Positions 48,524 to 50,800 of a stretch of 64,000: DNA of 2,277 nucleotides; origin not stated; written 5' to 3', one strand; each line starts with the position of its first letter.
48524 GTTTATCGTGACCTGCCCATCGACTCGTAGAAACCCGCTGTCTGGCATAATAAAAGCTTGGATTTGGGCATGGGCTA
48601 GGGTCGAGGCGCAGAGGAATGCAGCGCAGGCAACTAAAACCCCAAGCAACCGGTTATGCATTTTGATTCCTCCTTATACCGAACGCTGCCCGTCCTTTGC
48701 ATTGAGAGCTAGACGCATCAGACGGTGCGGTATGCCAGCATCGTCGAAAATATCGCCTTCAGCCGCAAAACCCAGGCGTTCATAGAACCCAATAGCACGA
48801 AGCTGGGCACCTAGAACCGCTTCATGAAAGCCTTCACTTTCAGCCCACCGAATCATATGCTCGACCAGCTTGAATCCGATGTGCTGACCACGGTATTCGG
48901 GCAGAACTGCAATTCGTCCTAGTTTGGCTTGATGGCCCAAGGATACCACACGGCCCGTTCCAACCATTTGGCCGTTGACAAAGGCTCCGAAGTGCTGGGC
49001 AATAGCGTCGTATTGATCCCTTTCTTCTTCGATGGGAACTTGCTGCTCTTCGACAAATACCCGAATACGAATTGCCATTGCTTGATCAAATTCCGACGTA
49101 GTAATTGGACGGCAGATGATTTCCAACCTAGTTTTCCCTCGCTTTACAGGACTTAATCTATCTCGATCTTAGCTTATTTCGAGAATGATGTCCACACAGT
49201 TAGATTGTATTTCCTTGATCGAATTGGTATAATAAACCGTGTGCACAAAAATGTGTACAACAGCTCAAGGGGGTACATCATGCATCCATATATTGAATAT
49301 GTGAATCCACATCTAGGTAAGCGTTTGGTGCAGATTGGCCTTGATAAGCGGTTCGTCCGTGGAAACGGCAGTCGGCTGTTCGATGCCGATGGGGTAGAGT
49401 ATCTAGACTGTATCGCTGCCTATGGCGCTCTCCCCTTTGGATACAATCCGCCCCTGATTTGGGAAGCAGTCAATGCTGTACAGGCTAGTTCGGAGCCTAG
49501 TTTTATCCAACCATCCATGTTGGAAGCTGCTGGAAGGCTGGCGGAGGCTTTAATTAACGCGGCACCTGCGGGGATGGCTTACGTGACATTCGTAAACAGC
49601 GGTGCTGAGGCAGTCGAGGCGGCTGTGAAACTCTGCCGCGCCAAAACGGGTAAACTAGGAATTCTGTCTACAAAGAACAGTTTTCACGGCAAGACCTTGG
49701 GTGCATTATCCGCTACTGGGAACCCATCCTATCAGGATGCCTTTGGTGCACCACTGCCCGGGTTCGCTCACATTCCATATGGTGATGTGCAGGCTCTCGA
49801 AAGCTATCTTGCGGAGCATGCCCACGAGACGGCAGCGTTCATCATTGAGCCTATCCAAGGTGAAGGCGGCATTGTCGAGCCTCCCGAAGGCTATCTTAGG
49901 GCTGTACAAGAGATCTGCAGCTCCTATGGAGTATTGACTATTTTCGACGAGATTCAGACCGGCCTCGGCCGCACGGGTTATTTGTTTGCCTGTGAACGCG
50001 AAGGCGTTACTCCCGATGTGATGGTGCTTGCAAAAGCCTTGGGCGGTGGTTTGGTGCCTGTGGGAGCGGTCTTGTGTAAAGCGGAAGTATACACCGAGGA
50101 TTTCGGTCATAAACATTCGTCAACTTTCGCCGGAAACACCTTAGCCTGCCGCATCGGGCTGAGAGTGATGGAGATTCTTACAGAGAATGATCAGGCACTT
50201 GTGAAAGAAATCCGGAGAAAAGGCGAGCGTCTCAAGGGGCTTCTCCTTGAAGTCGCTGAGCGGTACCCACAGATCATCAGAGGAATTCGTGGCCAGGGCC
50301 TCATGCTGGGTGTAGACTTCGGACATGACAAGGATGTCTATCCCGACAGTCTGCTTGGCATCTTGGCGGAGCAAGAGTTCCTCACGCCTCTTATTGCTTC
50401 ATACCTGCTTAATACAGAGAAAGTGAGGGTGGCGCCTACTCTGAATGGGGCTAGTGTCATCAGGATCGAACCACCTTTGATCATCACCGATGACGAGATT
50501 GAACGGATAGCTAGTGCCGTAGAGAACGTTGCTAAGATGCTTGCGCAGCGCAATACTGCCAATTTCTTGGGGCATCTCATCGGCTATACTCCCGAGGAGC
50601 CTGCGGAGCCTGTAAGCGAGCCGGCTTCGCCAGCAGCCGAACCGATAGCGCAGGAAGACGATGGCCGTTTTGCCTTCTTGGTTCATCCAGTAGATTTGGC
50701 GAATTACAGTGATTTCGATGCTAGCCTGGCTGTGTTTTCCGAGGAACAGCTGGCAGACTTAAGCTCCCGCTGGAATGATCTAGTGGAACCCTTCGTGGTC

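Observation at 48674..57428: Candidate amine-forming pathway: GNAT (divergent) | AT-reductase fusion | DapB-like reductase | DegT aminotransferase | GGT | DapF | GlpQ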

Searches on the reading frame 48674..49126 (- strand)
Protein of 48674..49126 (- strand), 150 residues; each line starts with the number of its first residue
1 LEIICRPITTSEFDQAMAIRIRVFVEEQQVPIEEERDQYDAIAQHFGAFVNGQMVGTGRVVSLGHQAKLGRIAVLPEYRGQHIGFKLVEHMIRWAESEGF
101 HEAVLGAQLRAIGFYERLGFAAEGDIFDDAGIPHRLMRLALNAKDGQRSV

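Call 3: search_protein_families(library=pfam, proteins=[window:48674-49126:-])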
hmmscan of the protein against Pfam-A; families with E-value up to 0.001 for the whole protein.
window:48674-49126:- (150 aa): 6 families
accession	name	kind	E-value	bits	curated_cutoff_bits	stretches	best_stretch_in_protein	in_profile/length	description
PF00583.31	Acetyltransf_1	-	1.8e-18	67.3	20.7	1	26-120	14-116/116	Acetyltransferase (GNAT) family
PF13673.13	Acetyltransf_10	-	1.4e-15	57.8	23.6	1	23-140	12-127/128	Acetyltransferase (GNAT) domain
PF13508.13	Acetyltransf_7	-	5.1e-15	56.1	27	1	44-121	4-83/84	Acetyltransferase (GNAT) domain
PF13527.13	Acetyltransf_9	-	4.2e-10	40.1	25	1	6-121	3-125/127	Acetyltransferase (GNAT) domain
PF21926.2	FeeM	-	5e-06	26.8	27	0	68-126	82-142/158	N-acyl amino acid synthase FeeM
PF13444.12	Acetyltransf_5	-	6.3e-05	24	22.4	0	19-74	1-63/102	Acetyltransferase (GNAT) domain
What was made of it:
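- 48674..49126 (-): Small GNAT N-acetyltransferase, divergent from the fusion gene. Its link to the module is weak. PF00583 E 1.8e-18 (call 3).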

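Call 4: search_protein_families(library=ncbifam, proteins=[window:48674-49126:-])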
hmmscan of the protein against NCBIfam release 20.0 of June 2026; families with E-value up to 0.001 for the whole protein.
window:48674-49126:- (150 aa): 10 families
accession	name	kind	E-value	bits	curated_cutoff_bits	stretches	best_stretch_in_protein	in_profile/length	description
TIGR04045.1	MSMEG_0567_GNAT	equivalog_domain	6.7e-12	45.2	68.45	1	10-142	10-148/153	MSMEG_0567/Sll0786 family nitrogen starvation N-acetyltransferase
NF007644.0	PRK10314.1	equivalog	1.5e-11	44.4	171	1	11-137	15-146/153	GNAT family N-acetyltransferase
TIGR01575.1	rimI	equivalog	6.1e-11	42.6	86.4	1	13-123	2-115/132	ribosomal protein S18-alanine N-acetyltransferase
NF040501.1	resist_ArsN2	equivalog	1e-07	31.6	125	1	43-122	23-103/133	arsenic resistance N-acetyltransferase ArsN2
NF007807.0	PRK10514.1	equivalog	2.4e-06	27.5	134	1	66-142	70-145/147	acetyltransferase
NF002959.0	PRK03624.1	equivalog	4.1e-06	26.6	124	1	44-124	50-133/147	GNAT family acetyltransferase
NF000360.1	sat4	exception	0.00028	21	380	1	66-121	96-154/180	streptothricin N-acetyltransferase Sat4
NF049894.1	CG3035_N_ac_Glu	equivalog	0.00032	20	280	1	71-122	237-291/300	N-acetylglutamate synthase, CG3035 family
NF005840.0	PRK07757.1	equivalog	0.00036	20.5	154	1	21-121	20-119/153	N-acetyltransferase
NF008212.0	PRK10975.1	equivalog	0.0004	20.3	219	1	65-111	162-211/232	dTDP-4-amino-4,6-dideoxy-D-galactose acyltransferase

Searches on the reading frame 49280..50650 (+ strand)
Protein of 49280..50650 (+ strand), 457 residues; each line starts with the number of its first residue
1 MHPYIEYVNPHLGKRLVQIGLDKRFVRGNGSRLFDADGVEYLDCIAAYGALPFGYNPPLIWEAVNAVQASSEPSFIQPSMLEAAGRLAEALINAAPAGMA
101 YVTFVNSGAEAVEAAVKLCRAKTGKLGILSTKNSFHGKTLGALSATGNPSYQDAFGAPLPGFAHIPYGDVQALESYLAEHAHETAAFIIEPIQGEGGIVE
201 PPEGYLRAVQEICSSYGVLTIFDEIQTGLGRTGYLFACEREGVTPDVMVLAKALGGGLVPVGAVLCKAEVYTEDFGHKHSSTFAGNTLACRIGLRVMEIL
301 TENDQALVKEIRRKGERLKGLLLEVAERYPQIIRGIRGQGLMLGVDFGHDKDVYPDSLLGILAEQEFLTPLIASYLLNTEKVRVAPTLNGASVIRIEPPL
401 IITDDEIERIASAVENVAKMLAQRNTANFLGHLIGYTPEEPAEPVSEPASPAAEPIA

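Call 39: search_solved_structures(query=window:49280-50650:+, max_evalue=1e-40, show_alignments=0)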
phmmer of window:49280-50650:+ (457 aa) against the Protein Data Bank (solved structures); distinct sequences matched with E-value up to 1e-40: 71 (the best 60 are shown).
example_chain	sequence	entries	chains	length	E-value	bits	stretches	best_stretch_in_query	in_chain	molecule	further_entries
4ppm_A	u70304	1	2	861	3.8e-90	306.2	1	4-348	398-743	Aminotransferase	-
5h7d_A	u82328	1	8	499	1.6e-84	287.7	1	25-424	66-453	Putrescine aminotransferase,Immunoglobulin G-binding protein A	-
5x3f_A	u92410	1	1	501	1.6e-84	287.7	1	25-424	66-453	Putrescine aminotransferase,Immunoglobulin G-binding protein A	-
8cpl_A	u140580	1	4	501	3.2e-84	286.7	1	25-420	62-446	Putrescine aminotransferase,Immunoglobulin G-binding protein A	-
4uox_A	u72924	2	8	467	4.6e-84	286.1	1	25-416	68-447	PUTRESCINE AMINOTRANSFERASE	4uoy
8r2p_A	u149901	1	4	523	6.6e-84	285.6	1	25-416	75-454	Putrescine aminotransferase,Immunoglobulin G-binding protein A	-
8ht2_A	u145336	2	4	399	3.1e-65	224.1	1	25-422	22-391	Acetylornithine aminotransferase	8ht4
1vef_A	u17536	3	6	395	4.1e-63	217.1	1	22-417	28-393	Acetylornithine/acetyl-lysine aminotransferase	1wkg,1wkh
2ord_A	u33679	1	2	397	2e-62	214.8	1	24-350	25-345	Acetylornithine aminotransferase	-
2e54_A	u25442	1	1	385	2.2e-62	214.7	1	24-350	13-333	Acetylornithine aminotransferase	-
3ruy_A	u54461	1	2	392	1.1e-61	212.3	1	29-358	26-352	Ornithine aminotransferase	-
5viu_A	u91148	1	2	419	8.2e-61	209.5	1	26-410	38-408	Acetylornithine aminotransferase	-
2eh6_A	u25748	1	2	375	2.3e-60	208.1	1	21-350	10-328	Acetylornithine aminotransferase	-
7nn1_A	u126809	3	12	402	1.5e-56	195.5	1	26-353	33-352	Acetylornithine aminotransferase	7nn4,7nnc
4adb_A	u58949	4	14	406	3.5e-56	194.3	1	26-350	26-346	SUCCINYLORNITHINE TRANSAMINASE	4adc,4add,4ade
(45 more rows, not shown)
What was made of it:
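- On Transaminase-thioester reductase didomain enzymes (TamH/KecF type; PigE is the permuted form): PDB: PigE and putrescine aminotransferases, E 1e-84 to 1e-90 (call 39).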
